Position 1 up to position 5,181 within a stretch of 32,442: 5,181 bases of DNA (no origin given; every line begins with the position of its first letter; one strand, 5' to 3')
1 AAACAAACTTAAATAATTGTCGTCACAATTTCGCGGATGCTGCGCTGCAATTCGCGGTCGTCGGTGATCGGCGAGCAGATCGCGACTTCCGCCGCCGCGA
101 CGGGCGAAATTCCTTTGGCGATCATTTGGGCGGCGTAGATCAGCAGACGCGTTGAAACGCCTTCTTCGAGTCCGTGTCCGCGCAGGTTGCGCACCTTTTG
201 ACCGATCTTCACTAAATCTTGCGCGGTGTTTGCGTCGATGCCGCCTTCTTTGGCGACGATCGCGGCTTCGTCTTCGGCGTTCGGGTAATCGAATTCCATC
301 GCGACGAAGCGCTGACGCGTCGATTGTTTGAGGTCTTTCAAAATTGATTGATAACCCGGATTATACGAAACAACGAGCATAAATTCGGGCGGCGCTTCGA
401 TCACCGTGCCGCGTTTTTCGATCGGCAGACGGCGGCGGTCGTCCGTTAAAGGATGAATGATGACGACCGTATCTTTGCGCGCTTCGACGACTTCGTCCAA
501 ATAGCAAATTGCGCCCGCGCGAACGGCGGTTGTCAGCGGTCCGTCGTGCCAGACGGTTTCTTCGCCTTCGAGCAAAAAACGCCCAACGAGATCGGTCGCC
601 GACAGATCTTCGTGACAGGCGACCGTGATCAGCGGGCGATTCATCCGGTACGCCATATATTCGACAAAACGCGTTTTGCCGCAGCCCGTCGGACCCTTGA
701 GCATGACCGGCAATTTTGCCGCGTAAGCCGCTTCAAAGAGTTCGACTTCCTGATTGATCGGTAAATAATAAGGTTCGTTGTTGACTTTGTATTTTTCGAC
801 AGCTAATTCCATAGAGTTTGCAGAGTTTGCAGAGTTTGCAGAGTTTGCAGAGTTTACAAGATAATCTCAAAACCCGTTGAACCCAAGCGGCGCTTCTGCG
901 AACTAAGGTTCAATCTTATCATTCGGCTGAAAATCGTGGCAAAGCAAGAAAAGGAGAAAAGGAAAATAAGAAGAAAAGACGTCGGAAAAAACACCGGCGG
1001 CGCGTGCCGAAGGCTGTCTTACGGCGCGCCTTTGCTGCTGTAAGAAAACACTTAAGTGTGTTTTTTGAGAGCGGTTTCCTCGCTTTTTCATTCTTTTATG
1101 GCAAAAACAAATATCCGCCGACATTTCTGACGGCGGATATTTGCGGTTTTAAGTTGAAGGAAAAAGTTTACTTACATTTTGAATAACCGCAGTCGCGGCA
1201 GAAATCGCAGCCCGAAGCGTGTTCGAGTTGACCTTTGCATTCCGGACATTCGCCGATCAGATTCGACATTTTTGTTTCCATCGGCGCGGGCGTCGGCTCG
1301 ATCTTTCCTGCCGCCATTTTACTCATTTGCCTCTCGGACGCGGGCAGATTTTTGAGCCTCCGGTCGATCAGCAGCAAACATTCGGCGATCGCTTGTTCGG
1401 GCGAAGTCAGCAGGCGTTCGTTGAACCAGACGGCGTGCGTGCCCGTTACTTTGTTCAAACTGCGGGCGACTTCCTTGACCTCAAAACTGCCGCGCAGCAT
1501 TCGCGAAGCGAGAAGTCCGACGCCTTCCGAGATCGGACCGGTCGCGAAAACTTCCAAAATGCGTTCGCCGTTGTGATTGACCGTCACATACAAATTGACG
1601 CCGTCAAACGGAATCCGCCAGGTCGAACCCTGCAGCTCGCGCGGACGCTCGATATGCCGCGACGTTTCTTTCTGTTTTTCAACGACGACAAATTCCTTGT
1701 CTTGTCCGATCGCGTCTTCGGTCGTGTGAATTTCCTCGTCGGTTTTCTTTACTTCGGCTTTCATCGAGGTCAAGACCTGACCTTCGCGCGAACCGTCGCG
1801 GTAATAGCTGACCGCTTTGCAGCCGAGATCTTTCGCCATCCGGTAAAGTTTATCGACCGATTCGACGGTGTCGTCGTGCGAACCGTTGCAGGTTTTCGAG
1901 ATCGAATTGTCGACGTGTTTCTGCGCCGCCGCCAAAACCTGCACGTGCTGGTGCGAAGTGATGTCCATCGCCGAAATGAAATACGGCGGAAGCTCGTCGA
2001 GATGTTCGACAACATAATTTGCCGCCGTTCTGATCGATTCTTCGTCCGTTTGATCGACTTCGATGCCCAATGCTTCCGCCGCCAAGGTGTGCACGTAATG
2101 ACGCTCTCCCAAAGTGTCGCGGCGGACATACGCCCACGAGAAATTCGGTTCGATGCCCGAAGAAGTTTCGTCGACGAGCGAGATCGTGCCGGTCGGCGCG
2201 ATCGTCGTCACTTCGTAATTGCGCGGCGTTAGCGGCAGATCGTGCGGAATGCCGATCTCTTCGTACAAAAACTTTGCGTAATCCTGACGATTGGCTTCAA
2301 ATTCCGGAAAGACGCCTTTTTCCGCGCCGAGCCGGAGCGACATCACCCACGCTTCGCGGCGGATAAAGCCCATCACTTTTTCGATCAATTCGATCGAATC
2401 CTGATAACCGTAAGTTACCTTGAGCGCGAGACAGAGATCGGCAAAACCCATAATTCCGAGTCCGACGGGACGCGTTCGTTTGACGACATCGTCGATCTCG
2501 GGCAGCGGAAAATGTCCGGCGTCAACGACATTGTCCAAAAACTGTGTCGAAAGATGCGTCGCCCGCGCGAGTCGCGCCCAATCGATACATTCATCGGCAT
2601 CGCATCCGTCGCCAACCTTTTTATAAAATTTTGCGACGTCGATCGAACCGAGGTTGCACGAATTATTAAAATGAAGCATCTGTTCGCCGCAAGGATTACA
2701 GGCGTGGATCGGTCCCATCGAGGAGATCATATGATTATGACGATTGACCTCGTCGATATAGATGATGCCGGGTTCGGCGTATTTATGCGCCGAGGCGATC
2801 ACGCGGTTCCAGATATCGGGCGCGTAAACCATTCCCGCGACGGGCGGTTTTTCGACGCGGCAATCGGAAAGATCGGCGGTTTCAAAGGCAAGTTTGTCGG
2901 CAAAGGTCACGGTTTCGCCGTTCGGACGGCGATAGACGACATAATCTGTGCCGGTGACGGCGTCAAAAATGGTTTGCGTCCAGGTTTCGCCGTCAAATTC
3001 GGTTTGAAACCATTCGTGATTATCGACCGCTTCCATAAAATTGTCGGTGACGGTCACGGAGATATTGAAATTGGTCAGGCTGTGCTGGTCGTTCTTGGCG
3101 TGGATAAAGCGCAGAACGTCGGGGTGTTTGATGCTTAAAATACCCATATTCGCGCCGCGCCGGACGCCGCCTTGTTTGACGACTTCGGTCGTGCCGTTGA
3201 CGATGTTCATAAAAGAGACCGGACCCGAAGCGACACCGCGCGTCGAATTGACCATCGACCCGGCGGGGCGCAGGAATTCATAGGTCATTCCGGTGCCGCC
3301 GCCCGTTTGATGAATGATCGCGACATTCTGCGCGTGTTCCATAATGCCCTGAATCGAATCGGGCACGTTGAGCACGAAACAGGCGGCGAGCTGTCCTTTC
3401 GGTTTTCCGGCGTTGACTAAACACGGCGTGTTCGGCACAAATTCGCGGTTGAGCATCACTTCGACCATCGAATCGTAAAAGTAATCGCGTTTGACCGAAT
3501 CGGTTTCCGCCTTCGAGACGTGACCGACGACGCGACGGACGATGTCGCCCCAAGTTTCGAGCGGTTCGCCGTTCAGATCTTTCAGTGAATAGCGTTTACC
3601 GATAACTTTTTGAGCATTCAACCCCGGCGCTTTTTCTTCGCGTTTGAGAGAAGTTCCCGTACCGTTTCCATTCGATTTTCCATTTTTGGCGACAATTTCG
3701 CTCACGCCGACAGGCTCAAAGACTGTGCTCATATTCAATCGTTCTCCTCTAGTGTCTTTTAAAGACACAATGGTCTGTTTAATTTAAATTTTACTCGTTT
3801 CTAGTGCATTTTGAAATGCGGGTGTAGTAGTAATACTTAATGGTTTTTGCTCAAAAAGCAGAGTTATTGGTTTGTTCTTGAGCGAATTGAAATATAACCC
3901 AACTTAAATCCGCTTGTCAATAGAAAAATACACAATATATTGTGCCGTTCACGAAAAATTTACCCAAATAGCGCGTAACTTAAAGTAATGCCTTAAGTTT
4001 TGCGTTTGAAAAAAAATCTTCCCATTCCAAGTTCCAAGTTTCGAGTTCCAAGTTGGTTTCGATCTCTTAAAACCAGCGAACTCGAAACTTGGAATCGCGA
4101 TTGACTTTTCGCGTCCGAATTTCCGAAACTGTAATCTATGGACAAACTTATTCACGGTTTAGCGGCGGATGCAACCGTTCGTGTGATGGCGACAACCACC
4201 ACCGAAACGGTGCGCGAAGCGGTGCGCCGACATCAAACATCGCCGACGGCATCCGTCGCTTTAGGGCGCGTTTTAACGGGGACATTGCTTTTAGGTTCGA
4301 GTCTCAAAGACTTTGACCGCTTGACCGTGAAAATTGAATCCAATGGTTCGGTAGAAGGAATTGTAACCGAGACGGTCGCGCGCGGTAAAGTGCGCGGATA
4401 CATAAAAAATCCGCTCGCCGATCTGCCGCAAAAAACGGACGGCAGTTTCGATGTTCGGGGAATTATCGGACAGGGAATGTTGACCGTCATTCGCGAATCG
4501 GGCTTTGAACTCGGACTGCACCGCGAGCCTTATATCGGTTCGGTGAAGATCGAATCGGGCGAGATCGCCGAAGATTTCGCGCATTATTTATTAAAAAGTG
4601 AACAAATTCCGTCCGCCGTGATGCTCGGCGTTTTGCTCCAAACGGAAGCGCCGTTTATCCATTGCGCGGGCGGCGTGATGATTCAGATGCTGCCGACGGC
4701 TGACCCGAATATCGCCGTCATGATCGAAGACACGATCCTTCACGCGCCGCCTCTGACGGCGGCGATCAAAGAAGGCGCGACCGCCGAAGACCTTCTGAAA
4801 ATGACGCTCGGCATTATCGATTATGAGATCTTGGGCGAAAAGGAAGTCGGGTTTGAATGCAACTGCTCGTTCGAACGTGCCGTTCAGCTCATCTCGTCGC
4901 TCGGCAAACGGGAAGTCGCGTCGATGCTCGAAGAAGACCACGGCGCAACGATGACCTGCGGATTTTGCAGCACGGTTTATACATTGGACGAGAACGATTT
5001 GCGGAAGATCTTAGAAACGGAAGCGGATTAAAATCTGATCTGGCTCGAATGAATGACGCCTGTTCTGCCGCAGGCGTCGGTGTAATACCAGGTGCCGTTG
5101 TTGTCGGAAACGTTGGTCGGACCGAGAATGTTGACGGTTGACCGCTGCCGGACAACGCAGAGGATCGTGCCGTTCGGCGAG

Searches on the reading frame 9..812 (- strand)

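Call 28: search_protein_families(library=ncbifam, proteins=[window:9-812:-], max_evalue=0.001)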
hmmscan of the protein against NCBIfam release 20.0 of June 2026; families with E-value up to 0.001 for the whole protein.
window:9-812:- (267 aa): 4 families
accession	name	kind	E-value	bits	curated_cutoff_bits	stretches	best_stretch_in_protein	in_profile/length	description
TIGR02640.1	gas_vesic_GvpN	equivalog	9.2e-23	81.1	266.8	2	86-240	92-245/262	gas vesicle protein GvpN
TIGR01650.1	PD_CobS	equivalog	5.2e-10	39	558.55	1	13-196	44-240/327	cobaltochelatase subunit CobS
NF047784.1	MadB_ATPase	equivalog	1.7e-08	34.1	475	0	29-71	29-71/298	MadB family AAA-type ATPase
NF042959.1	IteA_antiphage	equivalog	8.6e-06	25.1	510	1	20-67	112-159/367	anti-phage ATPase IteA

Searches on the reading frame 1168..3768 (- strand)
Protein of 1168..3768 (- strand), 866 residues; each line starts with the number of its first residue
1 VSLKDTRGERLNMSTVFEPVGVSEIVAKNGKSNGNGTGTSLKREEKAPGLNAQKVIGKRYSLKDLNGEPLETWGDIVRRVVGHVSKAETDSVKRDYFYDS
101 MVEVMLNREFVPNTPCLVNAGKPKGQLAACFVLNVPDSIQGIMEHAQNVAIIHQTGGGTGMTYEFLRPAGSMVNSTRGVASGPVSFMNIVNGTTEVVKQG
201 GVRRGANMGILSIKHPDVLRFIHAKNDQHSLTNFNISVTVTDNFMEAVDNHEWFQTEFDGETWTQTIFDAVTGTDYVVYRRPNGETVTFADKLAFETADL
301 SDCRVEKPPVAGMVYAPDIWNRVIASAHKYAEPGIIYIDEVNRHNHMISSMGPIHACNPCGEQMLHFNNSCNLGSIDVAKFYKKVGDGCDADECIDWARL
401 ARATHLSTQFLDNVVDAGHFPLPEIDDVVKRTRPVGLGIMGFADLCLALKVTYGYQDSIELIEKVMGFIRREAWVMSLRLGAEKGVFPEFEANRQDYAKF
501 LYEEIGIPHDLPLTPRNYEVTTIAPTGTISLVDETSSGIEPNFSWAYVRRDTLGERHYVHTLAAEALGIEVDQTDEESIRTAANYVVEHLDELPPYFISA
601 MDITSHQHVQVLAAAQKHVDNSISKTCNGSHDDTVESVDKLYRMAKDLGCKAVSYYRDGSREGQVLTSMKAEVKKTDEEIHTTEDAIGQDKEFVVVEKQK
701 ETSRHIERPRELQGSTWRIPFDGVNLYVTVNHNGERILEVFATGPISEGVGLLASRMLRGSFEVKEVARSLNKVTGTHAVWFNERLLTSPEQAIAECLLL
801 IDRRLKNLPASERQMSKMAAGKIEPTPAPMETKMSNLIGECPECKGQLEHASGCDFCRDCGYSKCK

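Call 27: search_protein_families(library=pfam, proteins=[window:1168-3768:-], max_evalue=0.001)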
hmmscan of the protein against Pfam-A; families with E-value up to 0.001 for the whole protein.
window:1168-3768:- (866 aa): 3 families
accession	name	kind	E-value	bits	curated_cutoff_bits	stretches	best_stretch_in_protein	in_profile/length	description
PF02867.20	Ribonuc_red_lgC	-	8.9e-113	378.1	23.9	1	128-656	1-523/523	Ribonucleotide reductase, barrel domain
PF00317.26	Ribonuc_red_lgN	-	1.5e-14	54.3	28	1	48-125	3-77/77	Ribonucleotide reductase, all-alpha domain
PF12637.14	TSCPD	-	3.3e-07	31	22.8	1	723-798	13-84/88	TSCPD domain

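Call 28: search_protein_families(library=ncbifam, proteins=[window:1168-3768:-], max_evalue=0.001)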
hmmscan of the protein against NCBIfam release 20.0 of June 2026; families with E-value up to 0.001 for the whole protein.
window:1168-3768:- (866 aa): 21 families
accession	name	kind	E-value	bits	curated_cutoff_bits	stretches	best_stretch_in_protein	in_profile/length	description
NF006417.0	PRK08665.1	equivalog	1.3e-206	688.3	961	1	51-865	15-758/759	vitamin B12-dependent ribonucleotide reductase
TIGR02504.1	NrdJ_Z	equivalog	3e-178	594.2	399.95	1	53-666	2-606/606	adenosylcobalamin-dependent ribonucleoside-diphosphate reductase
NF005010.0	PRK06406.1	subfamily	5.4e-150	501.1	1125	2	310-681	387-740/771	vitamin B12-dependent ribonucleotide reductase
NF006207.0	PRK08332.1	equivalog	3.4e-94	316.3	2400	3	335-714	1220-1606/1684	vitamin B12-dependent ribonucleotide reductase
NF005991.0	PRK08115.1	equivalog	5.4e-89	299.2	854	2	226-701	361-814/858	vitamin B12-dependent ribonucleotide reductase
TIGR02506.1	NrdE_NrdA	equivalog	1.7e-80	271.2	341.05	2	56-494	7-426/616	ribonucleoside-diphosphate reductase subunit alpha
NF005122.0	PRK06556.1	equivalog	1.5e-79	267.8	859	3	51-227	74-258/960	vitamin B12-dependent ribonucleotide reductase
NF005401.0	PRK06948.1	subfamily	2.3e-70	237.9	906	2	314-672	247-596/604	ribonucleotide reductase-like protein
NF005101.0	PRK06539.1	equivalog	3e-56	190.9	988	2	56-495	156-572/822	ribonucleoside-diphosphate reductase subunit alpha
NF005544.0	PRK07207.1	equivalog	4.1e-55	187.1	965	2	85-492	332-717/965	ribonucleoside-diphosphate reductase subunit alpha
NF006577.0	PRK09102.1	equivalog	1.2e-54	185.6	620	2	53-255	30-222/604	ribonucleoside-diphosphate reductase subunit alpha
NF005736.0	PRK07562.1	equivalog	8.1e-53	179.4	1737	3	311-498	428-608/1222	vitamin B12-dependent ribonucleotide reductase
NF006279.0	PRK08447.1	equivalog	2.8e-45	155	1082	2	54-364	143-430/789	ribonucleoside-diphosphate reductase subunit alpha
NF006665.0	PRK09209.1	equivalog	2.2e-42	145.3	1057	1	113-501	220-608/761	ribonucleoside-diphosphate reductase subunit alpha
NF005483.0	PRK07088.1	equivalog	1.4e-40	139.2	1214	1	54-548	164-667/764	ribonucleoside-diphosphate reductase subunit alpha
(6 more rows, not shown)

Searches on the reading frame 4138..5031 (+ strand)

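Call 27: search_protein_families(library=pfam, proteins=[window:4138-5031:+], max_evalue=0.001)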
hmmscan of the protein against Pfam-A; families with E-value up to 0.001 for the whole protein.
window:4138-5031:+ (297 aa): 1 family
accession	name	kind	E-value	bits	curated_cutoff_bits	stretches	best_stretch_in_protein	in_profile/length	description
PF01430.24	HSP33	-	7e-85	285.2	21.4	1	2-283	1-272/273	Hsp33 protein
